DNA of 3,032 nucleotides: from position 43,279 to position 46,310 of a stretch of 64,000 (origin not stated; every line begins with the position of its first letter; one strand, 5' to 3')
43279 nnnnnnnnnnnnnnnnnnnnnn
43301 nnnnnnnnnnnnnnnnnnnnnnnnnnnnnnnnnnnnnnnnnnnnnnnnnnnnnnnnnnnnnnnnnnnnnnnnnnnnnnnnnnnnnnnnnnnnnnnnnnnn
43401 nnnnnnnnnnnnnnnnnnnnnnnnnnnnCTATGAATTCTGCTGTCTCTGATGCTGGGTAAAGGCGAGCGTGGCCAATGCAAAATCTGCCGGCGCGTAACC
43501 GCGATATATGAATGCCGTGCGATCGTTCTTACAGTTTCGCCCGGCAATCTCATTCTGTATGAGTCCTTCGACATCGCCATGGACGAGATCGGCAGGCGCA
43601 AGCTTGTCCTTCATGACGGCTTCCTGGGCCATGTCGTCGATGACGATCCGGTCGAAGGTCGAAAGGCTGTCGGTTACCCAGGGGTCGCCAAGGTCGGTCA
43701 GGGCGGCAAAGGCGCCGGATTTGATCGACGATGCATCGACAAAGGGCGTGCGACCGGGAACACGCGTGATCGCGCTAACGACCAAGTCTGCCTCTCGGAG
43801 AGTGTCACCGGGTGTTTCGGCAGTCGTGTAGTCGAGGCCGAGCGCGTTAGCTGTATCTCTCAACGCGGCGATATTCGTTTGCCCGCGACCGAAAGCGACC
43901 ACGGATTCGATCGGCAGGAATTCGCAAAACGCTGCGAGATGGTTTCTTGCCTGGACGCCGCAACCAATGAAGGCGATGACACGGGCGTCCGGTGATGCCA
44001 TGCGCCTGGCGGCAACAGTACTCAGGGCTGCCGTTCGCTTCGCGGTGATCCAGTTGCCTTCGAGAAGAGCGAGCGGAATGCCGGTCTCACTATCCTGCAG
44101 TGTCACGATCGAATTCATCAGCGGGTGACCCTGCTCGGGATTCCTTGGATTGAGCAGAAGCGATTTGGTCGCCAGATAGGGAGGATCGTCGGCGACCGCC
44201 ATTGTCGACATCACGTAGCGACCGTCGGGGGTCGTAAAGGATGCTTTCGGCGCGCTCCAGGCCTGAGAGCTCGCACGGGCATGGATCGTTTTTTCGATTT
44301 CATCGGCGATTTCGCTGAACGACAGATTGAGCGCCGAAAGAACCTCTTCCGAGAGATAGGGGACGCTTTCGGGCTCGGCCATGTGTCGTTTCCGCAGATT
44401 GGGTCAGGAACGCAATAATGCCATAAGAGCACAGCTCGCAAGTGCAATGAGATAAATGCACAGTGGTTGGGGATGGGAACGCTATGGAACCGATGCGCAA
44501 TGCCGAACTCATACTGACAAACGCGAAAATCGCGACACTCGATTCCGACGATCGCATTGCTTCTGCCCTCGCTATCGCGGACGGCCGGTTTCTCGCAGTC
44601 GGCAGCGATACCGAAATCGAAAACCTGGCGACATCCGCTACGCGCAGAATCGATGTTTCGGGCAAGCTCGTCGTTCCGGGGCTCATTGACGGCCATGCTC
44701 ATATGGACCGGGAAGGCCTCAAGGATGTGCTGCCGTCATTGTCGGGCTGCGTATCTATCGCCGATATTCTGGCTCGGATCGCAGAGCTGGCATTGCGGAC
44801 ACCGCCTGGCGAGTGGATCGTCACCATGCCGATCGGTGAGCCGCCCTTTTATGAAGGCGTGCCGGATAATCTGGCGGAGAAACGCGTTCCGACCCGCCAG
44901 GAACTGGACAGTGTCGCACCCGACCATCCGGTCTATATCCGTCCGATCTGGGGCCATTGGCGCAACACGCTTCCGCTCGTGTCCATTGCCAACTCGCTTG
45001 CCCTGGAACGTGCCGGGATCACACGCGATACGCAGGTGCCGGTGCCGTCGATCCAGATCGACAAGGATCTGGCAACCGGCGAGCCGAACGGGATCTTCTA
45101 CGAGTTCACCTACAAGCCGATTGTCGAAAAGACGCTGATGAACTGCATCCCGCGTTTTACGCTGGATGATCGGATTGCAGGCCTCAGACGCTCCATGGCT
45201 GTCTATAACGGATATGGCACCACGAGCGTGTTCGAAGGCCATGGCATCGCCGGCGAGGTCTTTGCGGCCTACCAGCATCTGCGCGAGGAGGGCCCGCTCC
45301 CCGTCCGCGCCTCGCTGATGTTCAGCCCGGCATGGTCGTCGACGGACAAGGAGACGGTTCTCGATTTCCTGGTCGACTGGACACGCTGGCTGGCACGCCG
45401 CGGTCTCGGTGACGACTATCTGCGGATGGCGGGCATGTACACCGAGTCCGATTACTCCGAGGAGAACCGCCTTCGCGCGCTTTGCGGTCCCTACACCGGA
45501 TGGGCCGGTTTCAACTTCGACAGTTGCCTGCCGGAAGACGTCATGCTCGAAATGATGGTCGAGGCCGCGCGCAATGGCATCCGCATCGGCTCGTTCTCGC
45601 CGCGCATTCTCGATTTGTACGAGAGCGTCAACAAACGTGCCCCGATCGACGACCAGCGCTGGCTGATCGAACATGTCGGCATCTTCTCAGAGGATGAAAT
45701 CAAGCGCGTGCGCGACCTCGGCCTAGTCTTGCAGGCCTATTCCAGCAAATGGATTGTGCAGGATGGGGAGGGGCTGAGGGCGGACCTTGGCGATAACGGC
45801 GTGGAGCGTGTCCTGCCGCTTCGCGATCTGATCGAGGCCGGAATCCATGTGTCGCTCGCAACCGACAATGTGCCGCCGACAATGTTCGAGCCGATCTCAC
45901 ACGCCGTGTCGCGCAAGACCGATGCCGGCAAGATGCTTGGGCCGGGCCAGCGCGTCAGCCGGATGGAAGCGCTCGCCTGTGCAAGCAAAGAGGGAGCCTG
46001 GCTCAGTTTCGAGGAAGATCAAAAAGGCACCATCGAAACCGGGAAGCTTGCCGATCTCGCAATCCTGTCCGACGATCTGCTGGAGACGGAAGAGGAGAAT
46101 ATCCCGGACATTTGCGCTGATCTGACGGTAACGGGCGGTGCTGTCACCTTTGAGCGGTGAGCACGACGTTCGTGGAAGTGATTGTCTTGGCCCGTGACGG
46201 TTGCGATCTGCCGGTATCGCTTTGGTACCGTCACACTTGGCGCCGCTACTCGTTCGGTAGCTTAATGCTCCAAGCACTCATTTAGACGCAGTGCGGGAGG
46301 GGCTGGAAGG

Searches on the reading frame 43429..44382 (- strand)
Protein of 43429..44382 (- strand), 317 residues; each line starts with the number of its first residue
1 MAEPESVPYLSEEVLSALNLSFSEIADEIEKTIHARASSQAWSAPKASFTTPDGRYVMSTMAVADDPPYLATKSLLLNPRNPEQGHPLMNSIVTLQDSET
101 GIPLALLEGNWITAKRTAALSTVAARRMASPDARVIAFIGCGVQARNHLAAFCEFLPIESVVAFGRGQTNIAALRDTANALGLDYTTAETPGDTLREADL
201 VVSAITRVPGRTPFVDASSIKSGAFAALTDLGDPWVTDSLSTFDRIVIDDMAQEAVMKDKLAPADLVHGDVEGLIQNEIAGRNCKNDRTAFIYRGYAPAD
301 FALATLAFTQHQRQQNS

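Call 93: search_protein_families(library=pfam, proteins=[window:43429-44382:-], max_evalue=0.001)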
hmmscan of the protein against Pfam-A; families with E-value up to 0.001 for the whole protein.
window:43429-44382:- (317 aa): 1 family
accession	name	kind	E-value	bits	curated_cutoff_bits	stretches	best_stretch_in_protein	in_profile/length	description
PF02423.21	OCD_Mu_crystall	-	7.1e-34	117.6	24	1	20-308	15-307/314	Ornithine cyclodeaminase/mu-crystallin family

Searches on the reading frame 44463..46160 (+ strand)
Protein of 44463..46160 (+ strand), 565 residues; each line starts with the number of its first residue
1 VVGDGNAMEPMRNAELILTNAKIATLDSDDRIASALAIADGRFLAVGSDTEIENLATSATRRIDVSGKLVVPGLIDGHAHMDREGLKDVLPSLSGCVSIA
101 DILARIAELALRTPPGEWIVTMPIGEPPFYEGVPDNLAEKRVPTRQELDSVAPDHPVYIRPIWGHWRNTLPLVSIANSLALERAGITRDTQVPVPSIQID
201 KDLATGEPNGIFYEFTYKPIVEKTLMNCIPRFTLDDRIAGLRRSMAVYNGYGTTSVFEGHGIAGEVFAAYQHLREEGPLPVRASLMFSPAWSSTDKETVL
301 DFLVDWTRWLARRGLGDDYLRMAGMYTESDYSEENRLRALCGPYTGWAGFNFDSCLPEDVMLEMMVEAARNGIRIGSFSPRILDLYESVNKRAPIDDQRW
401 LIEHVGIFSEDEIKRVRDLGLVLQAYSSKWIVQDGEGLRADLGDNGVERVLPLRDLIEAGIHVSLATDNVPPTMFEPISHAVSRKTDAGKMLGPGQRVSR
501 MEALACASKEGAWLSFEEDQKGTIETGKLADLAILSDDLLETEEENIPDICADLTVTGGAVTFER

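Call 93: search_protein_families(library=pfam, proteins=[window:44463-46160:+], max_evalue=0.001)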
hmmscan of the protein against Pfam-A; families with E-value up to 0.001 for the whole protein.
window:44463-46160:+ (565 aa): 2 families
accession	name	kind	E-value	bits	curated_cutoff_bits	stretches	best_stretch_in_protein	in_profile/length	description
PF07969.17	Amidohydro_3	-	6.7e-61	207.6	29.7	1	63-563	3-472/472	Amidohydrolase family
PF01979.26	Amidohydro_1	-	3.2e-12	46.8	25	1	446-546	228-329/345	Amidohydrolase family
